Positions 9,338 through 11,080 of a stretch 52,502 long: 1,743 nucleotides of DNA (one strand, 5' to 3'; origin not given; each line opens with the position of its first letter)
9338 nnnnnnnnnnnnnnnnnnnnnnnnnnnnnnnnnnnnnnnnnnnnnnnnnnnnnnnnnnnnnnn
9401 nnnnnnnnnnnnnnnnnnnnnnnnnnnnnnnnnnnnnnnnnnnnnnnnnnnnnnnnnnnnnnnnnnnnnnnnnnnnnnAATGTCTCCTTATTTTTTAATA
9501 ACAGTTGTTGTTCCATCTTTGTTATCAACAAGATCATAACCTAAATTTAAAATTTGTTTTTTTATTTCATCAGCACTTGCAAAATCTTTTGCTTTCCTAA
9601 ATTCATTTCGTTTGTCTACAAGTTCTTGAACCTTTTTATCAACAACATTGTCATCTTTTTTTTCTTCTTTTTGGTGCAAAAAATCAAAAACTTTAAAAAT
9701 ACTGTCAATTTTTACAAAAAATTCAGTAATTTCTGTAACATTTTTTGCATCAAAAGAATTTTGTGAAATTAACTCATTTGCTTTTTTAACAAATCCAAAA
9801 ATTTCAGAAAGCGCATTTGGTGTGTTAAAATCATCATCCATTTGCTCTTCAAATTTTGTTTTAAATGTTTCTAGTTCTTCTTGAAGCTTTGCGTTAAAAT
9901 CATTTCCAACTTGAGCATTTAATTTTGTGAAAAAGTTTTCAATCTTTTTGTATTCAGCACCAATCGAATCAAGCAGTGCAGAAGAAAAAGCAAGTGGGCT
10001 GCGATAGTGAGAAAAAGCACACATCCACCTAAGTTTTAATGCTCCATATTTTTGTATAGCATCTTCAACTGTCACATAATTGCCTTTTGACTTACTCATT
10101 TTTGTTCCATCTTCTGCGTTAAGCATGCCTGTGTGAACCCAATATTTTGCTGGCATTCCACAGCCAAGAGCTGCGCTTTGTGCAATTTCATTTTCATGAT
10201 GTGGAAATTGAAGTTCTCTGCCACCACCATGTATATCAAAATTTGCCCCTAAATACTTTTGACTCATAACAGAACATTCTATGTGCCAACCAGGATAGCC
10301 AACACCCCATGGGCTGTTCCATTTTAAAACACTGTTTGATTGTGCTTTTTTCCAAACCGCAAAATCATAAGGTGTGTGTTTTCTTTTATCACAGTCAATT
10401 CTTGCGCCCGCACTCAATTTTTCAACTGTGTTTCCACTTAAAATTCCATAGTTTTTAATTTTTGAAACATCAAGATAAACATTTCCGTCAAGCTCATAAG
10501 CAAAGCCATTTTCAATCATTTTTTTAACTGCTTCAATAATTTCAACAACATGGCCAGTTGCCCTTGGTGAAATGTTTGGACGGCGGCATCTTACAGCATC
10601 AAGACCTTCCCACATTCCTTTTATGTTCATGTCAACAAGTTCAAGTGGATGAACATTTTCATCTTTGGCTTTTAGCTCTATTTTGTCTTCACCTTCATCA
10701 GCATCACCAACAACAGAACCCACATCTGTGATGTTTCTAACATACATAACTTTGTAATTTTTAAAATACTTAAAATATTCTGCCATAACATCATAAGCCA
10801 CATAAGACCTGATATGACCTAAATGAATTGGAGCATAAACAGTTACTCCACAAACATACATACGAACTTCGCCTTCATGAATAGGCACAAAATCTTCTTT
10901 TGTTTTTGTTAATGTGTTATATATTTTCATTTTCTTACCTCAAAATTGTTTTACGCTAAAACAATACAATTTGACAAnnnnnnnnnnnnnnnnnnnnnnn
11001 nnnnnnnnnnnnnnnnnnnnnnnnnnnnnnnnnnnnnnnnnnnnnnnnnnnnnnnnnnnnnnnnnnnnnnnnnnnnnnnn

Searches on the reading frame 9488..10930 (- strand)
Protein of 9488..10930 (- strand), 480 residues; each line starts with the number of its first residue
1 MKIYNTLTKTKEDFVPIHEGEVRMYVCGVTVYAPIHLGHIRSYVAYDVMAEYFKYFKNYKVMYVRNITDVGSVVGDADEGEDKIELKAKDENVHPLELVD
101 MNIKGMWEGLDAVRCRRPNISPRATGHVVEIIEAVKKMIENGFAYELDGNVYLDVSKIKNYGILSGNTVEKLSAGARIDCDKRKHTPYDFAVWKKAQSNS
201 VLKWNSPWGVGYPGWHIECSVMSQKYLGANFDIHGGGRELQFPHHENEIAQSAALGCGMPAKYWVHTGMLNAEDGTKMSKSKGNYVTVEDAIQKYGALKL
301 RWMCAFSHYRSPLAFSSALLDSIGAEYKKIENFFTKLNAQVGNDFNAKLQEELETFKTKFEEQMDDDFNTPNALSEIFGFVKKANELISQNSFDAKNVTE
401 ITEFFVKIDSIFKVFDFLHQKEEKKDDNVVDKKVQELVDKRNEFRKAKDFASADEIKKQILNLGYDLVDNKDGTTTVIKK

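Call 9: search_protein_families(library=pfam, proteins=[window:9491-10930:-], max_evalue=0.01)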
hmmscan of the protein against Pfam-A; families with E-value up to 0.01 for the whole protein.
window:9491-10930:- (480 aa): 5 families
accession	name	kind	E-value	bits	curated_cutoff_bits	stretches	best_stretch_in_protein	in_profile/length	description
PF01406.26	tRNA-synt_1e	-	2.1e-102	343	27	1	14-321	2-297/301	tRNA synthetases class I (C) catalytic domain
PF09190.17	DALR_2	-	7.3e-12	46.1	22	1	359-414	1-55/57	DALR domain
PF09334.17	tRNA-synt_1g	-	1.7e-10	40.7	20.1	2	33-106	12-74/391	tRNA synthetases class I (M)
PF00133.28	tRNA-synt_1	-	1.3e-08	34.5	22.7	1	248-312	346-410/414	tRNA synthetases class I (I, L, M and V)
PF01921.24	tRNA-synt_1f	-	3.9e-05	23.2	27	1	269-335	274-340/360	tRNA synthetases class I (K)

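Call 16: find_encoding_contigs(protein=window:9488-10930:-, flank=2000, max_places=4)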
Protein window:9488-10930:- (480 aa): no gene with exactly this product is on record in the collection.

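Call 59: list_cluster_members(proteins=[P0023, P0001, window:9488-10930:-, window:10978-12564:-, P0010, P0004, P0009, P0002, P0003])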
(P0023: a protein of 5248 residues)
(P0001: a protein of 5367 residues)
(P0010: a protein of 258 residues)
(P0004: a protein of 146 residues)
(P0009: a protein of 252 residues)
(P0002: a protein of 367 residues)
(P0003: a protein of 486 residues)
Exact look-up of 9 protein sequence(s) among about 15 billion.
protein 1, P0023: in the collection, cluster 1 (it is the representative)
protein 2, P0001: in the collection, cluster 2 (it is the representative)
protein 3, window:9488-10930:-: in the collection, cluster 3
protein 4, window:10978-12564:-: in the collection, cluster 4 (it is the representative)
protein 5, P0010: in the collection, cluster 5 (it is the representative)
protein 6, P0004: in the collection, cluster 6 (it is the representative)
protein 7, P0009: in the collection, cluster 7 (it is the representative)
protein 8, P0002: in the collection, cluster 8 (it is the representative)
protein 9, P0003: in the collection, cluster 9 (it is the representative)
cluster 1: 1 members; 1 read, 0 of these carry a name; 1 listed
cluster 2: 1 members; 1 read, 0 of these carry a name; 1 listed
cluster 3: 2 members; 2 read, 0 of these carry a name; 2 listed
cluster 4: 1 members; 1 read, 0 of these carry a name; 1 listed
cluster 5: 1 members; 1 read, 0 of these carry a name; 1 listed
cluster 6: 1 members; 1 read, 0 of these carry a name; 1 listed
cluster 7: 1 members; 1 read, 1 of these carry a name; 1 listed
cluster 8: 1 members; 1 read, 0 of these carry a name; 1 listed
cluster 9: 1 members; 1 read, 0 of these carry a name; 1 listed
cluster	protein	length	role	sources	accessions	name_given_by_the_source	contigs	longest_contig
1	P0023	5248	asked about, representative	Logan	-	-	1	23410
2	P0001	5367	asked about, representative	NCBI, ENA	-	-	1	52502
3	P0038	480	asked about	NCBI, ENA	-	-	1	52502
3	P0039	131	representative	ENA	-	-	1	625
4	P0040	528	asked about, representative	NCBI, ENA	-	-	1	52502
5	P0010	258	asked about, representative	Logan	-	-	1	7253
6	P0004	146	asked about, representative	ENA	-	-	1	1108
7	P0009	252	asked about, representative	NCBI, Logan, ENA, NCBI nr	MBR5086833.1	MAG: TonB family protein [Muribaculaceae bacterium] | TonB family protein [Muribaculaceae bacterium]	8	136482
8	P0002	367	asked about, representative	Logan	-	-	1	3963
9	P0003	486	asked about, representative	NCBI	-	-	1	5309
